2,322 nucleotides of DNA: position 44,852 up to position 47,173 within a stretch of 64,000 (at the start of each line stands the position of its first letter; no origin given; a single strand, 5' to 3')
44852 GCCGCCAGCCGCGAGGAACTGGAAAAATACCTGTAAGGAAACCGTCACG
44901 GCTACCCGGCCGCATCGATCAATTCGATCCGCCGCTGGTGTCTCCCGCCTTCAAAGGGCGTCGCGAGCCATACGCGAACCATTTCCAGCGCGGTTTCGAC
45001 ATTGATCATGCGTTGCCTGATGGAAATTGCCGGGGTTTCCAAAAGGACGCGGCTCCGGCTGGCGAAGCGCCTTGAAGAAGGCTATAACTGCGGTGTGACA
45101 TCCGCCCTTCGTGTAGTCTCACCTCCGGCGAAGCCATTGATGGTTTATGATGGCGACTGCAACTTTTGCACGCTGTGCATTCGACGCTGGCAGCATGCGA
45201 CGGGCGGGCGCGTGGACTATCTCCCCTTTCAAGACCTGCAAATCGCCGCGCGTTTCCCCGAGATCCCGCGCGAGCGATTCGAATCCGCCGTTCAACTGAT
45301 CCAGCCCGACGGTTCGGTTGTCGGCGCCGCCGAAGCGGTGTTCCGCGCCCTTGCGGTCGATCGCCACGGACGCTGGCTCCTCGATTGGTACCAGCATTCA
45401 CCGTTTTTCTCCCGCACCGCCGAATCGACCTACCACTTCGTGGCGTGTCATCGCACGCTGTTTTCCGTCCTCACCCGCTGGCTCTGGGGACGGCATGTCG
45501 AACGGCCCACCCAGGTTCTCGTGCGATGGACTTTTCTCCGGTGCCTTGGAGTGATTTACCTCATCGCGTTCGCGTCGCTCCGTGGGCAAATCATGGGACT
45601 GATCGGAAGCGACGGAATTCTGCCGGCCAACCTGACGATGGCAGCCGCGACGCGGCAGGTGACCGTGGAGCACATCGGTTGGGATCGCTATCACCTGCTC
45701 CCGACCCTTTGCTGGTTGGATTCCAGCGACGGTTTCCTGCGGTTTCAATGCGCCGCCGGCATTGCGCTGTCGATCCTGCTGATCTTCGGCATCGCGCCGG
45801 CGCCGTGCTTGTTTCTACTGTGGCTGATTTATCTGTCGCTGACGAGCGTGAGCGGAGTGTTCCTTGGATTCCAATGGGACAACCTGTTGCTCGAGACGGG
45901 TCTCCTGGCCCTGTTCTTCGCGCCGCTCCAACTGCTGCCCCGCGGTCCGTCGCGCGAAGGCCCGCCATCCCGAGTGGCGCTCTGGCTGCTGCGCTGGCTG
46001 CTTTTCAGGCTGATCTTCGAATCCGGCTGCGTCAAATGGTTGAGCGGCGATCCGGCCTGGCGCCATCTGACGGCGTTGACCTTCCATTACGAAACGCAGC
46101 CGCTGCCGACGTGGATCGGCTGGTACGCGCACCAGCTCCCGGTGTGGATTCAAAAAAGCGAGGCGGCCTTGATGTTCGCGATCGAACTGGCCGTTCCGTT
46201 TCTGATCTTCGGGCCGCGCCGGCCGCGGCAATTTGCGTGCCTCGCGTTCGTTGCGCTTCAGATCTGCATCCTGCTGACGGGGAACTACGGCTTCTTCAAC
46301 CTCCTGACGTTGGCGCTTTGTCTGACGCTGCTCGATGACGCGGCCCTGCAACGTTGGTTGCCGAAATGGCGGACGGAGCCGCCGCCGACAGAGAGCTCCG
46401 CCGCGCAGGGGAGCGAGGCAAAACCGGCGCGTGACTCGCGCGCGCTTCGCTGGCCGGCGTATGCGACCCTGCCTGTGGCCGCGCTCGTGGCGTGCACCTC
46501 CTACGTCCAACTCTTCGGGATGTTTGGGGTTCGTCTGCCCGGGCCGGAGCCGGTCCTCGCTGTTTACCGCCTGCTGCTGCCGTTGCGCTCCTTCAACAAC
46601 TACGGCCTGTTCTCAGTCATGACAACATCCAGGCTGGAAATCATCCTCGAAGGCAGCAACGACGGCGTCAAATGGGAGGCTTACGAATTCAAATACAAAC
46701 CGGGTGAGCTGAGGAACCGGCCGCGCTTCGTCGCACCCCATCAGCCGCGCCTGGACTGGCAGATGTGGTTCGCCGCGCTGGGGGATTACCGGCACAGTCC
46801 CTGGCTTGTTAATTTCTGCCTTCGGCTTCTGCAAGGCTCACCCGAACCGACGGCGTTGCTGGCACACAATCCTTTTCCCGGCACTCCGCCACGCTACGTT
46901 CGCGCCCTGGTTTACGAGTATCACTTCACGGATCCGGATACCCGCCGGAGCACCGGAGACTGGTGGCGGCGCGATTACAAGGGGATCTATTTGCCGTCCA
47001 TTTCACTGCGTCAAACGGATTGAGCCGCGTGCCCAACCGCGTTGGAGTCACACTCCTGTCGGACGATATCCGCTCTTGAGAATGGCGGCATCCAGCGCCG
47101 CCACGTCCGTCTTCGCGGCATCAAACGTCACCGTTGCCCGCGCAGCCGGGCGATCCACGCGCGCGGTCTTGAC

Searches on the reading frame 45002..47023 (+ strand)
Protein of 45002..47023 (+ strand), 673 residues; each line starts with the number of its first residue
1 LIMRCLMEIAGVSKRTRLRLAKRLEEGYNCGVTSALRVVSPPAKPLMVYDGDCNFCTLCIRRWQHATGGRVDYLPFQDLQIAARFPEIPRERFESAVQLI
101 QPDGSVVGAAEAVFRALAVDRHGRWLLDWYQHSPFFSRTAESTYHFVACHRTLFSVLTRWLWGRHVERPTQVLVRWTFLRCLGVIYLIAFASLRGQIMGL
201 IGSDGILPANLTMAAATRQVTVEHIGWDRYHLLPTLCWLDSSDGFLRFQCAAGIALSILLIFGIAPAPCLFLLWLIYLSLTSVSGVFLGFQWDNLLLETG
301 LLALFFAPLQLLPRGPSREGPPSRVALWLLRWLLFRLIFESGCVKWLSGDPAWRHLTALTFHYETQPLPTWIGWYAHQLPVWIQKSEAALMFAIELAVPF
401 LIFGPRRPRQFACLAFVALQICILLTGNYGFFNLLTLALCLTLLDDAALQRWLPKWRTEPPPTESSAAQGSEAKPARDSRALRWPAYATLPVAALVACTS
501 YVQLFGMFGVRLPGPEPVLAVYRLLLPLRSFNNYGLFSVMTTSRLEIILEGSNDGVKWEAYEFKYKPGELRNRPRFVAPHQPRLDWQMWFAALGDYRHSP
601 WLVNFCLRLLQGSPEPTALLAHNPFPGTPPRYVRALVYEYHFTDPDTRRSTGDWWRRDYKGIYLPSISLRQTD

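Call 24: search_protein_families(library=pfam, proteins=[window:45002-47023:+], max_evalue=0.001)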
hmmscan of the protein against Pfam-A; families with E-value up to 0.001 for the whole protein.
window:45002-47023:+ (673 aa): 3 families
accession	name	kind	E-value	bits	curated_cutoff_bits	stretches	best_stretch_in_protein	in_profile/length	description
PF06762.20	LMF1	-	2.3e-60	203.9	27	1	289-450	2-162/163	Lipase maturation factor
PF25179.1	LMF1_C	-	4e-53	179.6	34.2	1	531-665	2-139/139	Lipase maturation factor C-terminal domain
PF04134.17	DCC1-like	-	1.5e-08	36.3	27.8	1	48-153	2-109/113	DCC1-like thiol-disulfide oxidoreductase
